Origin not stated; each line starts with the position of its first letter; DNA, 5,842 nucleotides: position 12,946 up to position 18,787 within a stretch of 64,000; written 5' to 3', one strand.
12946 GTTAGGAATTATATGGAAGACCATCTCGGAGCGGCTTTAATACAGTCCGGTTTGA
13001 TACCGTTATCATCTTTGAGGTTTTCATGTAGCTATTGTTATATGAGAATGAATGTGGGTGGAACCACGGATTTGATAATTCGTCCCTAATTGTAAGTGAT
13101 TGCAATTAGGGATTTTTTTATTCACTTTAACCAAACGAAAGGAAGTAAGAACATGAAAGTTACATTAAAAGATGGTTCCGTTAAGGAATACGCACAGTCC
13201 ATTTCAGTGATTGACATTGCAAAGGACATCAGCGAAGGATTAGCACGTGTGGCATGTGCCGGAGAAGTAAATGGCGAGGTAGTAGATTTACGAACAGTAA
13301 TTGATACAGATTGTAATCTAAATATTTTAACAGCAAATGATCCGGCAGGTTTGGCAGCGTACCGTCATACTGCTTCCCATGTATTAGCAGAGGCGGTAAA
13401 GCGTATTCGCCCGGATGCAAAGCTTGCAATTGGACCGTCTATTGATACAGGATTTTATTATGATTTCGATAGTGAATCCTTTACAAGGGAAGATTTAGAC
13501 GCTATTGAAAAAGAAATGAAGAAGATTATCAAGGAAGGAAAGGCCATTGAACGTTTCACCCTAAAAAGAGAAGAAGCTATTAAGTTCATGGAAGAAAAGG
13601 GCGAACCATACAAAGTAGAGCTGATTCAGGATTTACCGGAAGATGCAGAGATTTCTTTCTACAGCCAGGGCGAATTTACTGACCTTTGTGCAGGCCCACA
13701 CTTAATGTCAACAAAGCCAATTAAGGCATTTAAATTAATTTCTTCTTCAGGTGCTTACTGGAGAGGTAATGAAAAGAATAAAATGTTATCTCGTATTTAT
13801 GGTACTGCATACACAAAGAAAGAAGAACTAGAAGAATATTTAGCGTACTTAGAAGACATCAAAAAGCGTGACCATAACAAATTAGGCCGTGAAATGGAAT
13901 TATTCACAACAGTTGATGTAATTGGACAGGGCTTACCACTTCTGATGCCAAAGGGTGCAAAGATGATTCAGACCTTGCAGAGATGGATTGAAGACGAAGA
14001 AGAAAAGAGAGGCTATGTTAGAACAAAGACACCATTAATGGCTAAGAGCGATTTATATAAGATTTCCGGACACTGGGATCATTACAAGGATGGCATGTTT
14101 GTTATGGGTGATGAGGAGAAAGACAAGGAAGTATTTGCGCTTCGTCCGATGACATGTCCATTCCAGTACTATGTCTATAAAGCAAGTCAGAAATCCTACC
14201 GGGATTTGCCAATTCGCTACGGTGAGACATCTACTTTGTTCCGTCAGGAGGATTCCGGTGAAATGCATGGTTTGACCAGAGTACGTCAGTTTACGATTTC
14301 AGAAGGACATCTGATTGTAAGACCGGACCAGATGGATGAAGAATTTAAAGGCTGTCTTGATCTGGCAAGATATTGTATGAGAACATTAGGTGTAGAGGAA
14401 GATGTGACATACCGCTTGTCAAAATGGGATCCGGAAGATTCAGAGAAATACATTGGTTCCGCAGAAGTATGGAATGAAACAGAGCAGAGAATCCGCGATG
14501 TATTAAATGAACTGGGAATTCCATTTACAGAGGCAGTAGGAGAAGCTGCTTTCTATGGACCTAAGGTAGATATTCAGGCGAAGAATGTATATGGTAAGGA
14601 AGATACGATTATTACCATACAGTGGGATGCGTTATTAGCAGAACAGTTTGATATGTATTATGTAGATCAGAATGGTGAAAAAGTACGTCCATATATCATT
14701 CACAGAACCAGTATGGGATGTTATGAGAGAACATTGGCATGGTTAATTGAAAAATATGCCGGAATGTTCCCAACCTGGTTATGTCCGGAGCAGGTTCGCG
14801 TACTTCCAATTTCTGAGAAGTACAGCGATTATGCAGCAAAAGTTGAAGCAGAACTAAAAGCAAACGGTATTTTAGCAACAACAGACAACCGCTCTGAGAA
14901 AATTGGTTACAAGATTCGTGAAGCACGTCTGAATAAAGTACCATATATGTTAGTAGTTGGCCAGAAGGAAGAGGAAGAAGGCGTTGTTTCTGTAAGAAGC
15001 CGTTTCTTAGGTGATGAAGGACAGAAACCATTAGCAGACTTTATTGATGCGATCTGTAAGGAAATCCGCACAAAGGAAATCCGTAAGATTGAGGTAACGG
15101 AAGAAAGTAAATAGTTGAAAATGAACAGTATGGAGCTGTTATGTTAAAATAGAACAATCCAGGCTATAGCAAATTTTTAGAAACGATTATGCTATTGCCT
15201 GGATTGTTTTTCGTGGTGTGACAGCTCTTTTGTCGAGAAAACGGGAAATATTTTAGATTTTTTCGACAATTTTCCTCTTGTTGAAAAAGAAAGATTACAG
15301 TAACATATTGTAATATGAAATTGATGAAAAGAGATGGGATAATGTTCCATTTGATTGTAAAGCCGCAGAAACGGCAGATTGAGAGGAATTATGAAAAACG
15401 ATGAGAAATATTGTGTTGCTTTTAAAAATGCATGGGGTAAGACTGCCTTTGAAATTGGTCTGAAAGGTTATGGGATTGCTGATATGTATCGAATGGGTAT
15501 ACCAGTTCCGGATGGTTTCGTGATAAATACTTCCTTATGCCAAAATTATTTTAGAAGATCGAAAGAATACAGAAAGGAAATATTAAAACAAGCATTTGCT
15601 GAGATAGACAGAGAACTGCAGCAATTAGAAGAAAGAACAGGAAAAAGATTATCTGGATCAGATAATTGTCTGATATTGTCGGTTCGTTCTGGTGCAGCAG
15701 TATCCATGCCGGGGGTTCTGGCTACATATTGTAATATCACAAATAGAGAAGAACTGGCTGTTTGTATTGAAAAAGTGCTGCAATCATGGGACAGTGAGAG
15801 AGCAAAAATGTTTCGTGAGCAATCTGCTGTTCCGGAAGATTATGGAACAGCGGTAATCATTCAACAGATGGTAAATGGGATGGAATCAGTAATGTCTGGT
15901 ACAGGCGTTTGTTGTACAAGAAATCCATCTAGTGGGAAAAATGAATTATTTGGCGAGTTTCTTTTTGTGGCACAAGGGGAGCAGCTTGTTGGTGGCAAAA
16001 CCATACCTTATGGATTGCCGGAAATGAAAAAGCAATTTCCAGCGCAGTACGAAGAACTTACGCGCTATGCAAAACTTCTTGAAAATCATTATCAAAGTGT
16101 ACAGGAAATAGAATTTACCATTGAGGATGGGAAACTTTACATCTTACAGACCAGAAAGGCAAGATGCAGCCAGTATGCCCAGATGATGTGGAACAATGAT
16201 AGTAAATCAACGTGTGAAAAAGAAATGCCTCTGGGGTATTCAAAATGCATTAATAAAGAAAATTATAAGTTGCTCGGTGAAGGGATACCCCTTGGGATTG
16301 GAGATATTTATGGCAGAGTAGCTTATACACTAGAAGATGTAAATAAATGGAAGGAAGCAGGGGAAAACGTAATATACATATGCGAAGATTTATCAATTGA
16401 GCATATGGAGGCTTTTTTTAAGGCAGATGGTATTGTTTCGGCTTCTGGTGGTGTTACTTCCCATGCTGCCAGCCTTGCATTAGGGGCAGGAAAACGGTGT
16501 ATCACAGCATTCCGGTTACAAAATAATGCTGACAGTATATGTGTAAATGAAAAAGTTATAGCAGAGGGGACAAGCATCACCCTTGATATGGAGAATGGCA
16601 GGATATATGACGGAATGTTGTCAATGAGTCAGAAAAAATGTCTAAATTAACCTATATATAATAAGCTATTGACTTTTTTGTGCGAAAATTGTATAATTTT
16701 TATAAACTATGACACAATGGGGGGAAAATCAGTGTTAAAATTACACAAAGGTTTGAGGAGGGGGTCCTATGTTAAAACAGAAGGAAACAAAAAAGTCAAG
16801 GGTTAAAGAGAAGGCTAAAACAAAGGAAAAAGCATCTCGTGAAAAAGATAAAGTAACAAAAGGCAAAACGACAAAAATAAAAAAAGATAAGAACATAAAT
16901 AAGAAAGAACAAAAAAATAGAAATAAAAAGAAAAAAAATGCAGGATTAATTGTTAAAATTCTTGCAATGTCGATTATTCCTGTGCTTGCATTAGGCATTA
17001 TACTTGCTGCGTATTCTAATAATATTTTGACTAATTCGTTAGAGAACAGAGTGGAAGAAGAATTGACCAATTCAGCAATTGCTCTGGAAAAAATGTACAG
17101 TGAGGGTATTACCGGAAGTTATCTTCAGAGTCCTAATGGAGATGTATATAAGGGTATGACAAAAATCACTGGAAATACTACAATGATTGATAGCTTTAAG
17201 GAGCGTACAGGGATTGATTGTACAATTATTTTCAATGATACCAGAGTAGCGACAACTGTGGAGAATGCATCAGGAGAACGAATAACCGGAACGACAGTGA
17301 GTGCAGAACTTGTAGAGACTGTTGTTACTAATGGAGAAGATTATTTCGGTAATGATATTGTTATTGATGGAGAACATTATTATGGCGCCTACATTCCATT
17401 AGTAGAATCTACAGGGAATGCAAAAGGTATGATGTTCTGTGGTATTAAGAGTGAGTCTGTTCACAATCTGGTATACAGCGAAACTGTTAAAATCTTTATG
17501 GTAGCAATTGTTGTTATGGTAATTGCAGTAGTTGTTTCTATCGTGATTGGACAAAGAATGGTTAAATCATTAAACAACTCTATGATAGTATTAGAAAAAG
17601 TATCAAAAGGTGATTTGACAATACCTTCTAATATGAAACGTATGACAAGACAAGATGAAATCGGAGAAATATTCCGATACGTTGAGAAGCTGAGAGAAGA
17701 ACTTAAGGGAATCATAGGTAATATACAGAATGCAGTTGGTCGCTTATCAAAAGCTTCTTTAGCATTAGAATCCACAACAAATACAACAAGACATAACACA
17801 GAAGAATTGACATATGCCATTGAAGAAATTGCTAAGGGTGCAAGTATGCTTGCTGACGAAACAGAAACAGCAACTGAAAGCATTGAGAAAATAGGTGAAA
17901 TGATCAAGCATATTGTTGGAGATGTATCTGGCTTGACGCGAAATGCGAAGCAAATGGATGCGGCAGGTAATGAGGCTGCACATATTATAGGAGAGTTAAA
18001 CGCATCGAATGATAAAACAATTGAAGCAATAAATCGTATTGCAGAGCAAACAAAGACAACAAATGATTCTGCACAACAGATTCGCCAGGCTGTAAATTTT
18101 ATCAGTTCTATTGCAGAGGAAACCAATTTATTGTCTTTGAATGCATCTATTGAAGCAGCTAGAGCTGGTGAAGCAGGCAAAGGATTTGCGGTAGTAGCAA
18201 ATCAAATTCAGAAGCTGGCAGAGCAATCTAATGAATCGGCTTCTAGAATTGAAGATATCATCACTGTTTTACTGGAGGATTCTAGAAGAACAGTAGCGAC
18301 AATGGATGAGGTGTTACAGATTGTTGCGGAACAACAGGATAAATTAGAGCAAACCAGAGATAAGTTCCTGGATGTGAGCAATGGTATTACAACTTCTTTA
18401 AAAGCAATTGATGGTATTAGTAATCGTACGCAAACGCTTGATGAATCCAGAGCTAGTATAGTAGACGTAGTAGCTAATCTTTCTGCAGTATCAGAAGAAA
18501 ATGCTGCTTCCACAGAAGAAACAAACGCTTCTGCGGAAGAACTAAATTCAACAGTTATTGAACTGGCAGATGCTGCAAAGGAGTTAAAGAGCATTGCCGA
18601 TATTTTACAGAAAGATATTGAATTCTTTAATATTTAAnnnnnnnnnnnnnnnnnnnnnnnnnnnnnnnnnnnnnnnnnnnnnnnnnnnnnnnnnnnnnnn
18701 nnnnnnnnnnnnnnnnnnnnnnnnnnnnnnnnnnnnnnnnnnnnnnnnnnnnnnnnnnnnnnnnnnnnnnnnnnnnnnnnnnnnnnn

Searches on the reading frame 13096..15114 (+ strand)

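Call 60: search_protein_families(library=ncbifam, proteins=[window:13096-15114:+], max_evalue=1e-10)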
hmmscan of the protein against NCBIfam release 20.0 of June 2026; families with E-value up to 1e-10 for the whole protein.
window:13096-15114:+ (672 aa): 9 families
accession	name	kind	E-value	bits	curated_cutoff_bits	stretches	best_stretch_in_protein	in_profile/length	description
TIGR00418.1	thrS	equivalog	3.7e-188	627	383.65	1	90-656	1-564/565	threonine--tRNA ligase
NF003068.0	PRK03991.1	equivalog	7.6e-60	202.9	484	1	253-667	192-602/613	threonine--tRNA ligase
NF006625.0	PRK09194.1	equivalog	2.8e-25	89.2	558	2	515-650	416-555/559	proline--tRNA ligase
TIGR00408.1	proS_fam_I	equivalog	4.4e-23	81.9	437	1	268-427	20-180/475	proline--tRNA ligase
TIGR00409.1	proS_fam_II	equivalog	2.8e-19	69.4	306.7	0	276-403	35-159/568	proline--tRNA ligase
NF008979.1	PRK12325.1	exception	4.6e-19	68.6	550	0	277-403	36-159/437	proline--tRNA ligase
TIGR00442.1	hisS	equivalog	1.8e-14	53.6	286.75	0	283-438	9-156/406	histidine--tRNA ligase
NF003211.1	PRK04173.1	equivalog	7.1e-14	51.5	312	1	337-636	153-437/454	glycine--tRNA ligase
NF011500.0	PRK14938.1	equivalog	7.3e-14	51.5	362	1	551-660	261-366/387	Ser-tRNA(Thr) hydrolase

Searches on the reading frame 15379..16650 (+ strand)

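Call 60: search_protein_families(library=ncbifam, proteins=[window:15379-16650:+], max_evalue=1e-10)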
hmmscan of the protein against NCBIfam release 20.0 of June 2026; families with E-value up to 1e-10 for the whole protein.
window:15379-16650:+ (423 aa): 9 families
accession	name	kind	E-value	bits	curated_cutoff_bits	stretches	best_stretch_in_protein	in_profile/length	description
TIGR01828.1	pyru_phos_dikin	equivalog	4.6e-94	316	843.45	2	123-419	199-510/865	pyruvate, phosphate dikinase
NF004531.0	PRK05878.1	equivalog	1.3e-77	261.6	456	2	124-267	163-306/534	pyruvate, phosphate dikinase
NF005057.0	PRK06464.1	equivalog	5.9e-25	87.4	598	1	224-419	296-470/798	phosphoenolpyruvate synthase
TIGR01418.1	PEP_synth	equivalog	2.5e-23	82.4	739.75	1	225-417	291-464/784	pyruvate, water dikinase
NF052632.1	undecylprod_RedH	equivalog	2.6e-16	58.7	1350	0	21-207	12-201/880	undecylprodigiosin ligase RedH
NF004881.0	PRK06241.2-2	equivalog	6.9e-16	57.7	883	0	25-189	18-200/898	phosphoenolpyruvate synthase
NF004878.0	PRK06241.1-3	subfamily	1.5e-15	56.4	945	0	9-191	2-205/891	phosphoenolpyruvate synthase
NF052631.1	prodigiosin_PigC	equivalog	3e-13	48.6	1300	0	24-189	14-187/883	prodigiosin ligase PigC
NF004877.0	PRK06241.1-2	subfamily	8.8e-11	40.8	866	0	108-205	127-220/869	phosphoenolpyruvate synthase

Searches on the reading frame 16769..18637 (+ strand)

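Call 19: search_protein_families(library=pfam, proteins=[window:16769-18637:+], max_evalue=0.1)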
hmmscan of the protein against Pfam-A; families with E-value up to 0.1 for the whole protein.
window:16769-18637:+ (622 aa): 9 families
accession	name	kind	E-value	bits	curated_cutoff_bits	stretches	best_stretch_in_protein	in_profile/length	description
PF00015.26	MCPsignal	-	1.1e-31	110.4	34.6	1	419-574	16-171/172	Methyl-accepting chemotaxis protein (MCP) signalling domain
PF17202.10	sCache_3_3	-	5.4e-28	97.9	28.8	1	132-235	2-104/107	Single cache domain 3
PF17201.10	Cache_3-Cache_2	-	3.8e-13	49.8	27.7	1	125-233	70-190/299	Cache 3/Cache 2 fusion domain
PF06103.16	DUF948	-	0.00021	21.9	37.2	0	474-537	18-81/89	Bacterial protein of unknown function (DUF948)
PF00672.30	HAMP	-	0.00045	20.9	25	1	260-313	2-52/53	HAMP domain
PF17203.10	sCache_3_2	-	0.0045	17.5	28.4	1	136-237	40-137/140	Single cache domain 3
PF20990.2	DUF2207_C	-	0.0071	16.5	33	1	6-260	85-185/247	Predicted membrane protein (DUF2207) C-terminal domain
PF09831.14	DUF2058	-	0.017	15.7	25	1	4-59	19-74/174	Uncharacterized protein conserved in bacteria (DUF2058)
PF10157.14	BORCS6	-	0.098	13.3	35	0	558-614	42-98/101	BLOC-1-related complex sub-unit 6 C-terminal helix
